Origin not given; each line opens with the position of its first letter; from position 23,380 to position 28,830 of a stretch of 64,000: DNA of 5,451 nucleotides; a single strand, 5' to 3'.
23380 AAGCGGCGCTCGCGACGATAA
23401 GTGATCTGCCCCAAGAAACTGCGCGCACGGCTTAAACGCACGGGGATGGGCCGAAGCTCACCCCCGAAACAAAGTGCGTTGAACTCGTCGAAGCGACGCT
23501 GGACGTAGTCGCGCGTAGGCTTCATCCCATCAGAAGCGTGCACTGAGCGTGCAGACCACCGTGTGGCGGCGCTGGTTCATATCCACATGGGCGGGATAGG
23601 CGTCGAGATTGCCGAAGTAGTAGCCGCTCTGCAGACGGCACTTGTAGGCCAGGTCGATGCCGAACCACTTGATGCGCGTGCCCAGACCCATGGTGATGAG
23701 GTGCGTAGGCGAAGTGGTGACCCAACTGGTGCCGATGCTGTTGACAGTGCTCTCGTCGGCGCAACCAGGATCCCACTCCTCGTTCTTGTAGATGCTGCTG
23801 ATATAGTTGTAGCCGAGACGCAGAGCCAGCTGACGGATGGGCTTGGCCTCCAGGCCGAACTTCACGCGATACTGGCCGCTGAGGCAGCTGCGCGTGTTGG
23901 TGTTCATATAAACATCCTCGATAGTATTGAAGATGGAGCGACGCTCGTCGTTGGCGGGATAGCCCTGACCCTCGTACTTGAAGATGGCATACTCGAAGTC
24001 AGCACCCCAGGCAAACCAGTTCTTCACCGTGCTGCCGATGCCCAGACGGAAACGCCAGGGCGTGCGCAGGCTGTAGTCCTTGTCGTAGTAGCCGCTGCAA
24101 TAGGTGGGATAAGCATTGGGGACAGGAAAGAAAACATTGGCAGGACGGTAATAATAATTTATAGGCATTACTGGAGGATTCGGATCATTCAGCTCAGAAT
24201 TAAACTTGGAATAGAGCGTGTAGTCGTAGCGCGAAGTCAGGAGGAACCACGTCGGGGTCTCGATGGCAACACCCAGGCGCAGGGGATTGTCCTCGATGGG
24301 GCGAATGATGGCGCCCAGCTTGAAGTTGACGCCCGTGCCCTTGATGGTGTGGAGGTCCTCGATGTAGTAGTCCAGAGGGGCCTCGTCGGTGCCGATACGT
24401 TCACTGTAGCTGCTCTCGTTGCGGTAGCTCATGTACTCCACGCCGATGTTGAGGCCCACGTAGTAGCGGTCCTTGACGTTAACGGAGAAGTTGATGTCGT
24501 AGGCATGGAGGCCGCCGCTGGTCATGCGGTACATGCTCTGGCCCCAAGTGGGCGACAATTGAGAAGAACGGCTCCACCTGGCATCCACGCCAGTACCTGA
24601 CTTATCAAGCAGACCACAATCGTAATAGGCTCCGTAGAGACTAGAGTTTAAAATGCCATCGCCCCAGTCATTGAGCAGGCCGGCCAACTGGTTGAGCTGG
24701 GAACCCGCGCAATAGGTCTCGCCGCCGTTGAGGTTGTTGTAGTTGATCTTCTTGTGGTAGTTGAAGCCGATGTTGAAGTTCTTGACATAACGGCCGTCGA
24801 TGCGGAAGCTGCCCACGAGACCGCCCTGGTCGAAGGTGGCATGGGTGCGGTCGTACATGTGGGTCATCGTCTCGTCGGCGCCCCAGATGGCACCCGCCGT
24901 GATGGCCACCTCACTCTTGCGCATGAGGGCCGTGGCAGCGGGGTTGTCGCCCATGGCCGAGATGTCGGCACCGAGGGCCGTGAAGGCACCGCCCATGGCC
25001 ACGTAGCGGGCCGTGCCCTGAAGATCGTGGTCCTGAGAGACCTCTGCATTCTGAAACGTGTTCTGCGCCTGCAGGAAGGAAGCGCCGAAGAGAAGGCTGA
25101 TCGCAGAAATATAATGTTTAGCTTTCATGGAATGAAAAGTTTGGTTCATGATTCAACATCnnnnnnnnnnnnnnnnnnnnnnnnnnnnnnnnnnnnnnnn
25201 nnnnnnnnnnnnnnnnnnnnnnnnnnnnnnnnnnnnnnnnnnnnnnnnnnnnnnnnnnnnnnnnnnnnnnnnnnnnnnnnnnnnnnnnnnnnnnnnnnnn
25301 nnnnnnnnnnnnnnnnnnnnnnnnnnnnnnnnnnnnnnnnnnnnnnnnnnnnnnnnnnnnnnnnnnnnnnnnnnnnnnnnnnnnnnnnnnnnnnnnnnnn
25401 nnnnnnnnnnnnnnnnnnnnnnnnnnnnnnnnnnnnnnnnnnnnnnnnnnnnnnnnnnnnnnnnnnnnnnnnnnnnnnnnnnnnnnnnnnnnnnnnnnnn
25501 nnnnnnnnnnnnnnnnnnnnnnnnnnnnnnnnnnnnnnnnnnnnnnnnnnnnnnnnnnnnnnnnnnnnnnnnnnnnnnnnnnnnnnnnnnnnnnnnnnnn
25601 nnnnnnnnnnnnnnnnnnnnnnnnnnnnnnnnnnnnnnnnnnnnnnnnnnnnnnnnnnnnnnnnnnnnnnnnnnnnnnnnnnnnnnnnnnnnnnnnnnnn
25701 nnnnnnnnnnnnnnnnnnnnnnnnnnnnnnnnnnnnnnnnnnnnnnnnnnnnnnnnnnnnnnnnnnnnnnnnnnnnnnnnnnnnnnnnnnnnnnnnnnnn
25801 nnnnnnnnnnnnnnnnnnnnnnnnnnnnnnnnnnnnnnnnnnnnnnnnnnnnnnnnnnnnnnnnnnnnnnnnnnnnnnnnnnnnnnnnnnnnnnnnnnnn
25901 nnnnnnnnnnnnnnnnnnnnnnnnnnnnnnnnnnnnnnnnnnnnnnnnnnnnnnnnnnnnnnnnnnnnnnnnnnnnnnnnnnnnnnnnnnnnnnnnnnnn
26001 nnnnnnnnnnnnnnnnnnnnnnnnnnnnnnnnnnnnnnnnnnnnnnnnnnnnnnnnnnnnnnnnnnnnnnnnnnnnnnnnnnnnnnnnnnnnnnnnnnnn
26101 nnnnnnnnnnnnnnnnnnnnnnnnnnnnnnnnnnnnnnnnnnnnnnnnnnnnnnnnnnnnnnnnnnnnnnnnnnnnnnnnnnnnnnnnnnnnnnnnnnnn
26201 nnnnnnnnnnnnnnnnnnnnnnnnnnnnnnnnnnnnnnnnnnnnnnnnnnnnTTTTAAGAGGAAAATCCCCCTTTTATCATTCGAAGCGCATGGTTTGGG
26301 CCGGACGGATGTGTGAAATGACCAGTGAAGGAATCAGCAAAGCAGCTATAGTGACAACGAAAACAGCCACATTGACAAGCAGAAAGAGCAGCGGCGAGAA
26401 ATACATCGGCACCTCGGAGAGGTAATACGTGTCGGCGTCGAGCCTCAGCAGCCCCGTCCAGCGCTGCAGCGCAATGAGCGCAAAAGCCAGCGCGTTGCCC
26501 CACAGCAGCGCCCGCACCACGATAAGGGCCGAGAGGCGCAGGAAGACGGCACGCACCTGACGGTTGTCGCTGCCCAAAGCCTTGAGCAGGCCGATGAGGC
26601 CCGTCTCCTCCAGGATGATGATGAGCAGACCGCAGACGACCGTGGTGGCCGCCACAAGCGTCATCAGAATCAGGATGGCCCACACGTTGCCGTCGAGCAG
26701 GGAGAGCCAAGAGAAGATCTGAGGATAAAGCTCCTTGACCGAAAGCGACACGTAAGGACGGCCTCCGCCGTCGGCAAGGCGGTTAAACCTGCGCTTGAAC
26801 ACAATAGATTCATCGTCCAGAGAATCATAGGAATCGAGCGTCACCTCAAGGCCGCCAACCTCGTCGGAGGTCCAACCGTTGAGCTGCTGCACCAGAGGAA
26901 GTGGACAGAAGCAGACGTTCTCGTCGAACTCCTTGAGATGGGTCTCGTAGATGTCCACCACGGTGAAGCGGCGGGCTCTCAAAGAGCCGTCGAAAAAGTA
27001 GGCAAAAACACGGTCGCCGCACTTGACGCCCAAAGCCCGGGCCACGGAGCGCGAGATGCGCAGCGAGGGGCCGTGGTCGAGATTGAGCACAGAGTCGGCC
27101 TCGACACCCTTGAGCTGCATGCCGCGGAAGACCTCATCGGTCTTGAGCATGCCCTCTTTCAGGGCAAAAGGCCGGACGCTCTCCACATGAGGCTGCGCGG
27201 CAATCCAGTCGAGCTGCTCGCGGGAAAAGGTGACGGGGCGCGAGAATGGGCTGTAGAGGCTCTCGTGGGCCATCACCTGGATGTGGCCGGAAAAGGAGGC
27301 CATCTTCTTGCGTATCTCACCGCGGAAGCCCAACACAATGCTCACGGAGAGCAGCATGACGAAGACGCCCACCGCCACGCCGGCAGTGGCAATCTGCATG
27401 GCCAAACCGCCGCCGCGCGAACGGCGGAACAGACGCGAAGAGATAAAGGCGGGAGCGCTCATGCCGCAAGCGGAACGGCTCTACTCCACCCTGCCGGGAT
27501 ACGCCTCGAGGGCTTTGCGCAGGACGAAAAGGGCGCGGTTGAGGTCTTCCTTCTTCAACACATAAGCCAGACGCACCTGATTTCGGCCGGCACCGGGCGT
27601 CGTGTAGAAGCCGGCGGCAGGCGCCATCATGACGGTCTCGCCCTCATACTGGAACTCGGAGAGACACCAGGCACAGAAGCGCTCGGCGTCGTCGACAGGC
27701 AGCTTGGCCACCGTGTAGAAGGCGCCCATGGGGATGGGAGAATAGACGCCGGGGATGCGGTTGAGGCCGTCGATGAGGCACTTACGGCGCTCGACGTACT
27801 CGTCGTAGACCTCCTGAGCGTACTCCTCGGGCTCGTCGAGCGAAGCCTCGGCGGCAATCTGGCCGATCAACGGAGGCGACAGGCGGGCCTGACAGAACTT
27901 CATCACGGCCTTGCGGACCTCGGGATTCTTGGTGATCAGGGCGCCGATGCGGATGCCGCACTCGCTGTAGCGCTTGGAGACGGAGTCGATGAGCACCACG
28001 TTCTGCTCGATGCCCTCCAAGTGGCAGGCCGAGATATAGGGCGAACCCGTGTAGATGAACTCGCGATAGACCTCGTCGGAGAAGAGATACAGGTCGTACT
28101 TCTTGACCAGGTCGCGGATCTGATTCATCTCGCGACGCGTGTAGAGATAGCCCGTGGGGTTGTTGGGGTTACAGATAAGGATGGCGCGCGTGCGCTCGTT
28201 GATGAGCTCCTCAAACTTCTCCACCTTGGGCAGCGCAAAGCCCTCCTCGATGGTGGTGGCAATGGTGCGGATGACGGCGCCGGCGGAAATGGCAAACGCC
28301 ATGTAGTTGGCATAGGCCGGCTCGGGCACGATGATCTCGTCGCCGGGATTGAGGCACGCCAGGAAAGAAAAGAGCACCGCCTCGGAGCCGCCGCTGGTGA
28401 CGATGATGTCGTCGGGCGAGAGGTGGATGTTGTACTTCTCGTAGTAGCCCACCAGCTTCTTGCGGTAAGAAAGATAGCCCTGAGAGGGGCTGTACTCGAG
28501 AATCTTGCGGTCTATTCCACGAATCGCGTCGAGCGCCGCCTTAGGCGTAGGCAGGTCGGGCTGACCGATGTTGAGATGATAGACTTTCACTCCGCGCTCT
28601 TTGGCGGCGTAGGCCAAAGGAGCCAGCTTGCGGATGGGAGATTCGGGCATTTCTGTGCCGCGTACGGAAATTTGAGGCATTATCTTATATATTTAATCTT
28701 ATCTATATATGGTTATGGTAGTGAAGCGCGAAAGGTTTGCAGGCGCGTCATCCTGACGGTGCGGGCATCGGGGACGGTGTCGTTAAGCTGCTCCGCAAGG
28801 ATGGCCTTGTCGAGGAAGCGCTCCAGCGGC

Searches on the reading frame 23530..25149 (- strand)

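Call 7: search_protein_families(library=pfam, proteins=[window:23530-25149:-], max_evalue=0.01)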
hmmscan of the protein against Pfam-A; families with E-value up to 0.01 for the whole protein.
window:23530-25149:- (539 aa): 1 family
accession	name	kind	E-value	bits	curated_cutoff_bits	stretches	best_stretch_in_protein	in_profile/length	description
PF03687.19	UPF0164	-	4.1e-05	23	21.4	1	41-83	44-86/325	Uncharacterised protein family (UPF0164)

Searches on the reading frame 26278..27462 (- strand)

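Call 35: search_protein_families(library=pfam, proteins=[window:26278-27462:-], max_evalue=0.001)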
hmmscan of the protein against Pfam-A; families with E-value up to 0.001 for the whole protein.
window:26278-27462:- (394 aa): 2 families
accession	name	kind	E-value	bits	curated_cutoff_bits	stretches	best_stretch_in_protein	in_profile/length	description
PF02687.27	FtsX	-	5e-12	46.4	25.5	1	262-386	2-119/120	FtsX-like permease C-terminal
PF12704.14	MacB_PCD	-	2.7e-08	34.8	27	1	24-215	3-197/207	MacB-like periplasmic core domain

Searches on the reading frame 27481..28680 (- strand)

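Call 35: search_protein_families(library=pfam, proteins=[window:27481-28680:-], max_evalue=0.001)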
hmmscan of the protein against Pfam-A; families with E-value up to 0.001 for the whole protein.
window:27481-28680:- (399 aa): 4 families
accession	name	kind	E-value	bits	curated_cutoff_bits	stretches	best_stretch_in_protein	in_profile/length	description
PF00155.27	Aminotran_1_2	-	4.7e-53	181.1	19.7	1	33-384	3-358/361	Aminotransferase class I and II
PF01041.23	DegT_DnrJ_EryC1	-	3.5e-07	30.2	19.8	1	92-202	42-145/360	DegT/DnrJ/EryC1/StrS aminotransferase family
PF00266.25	Aminotran_5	-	9.4e-07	28.6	21.5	1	88-203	59-176/371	Aminotransferase class-V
PF01053.26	Cys_Met_Meta_PP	-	0.0002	20.5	27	1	93-203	71-174/381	Cys/Met metabolism PLP-dependent enzyme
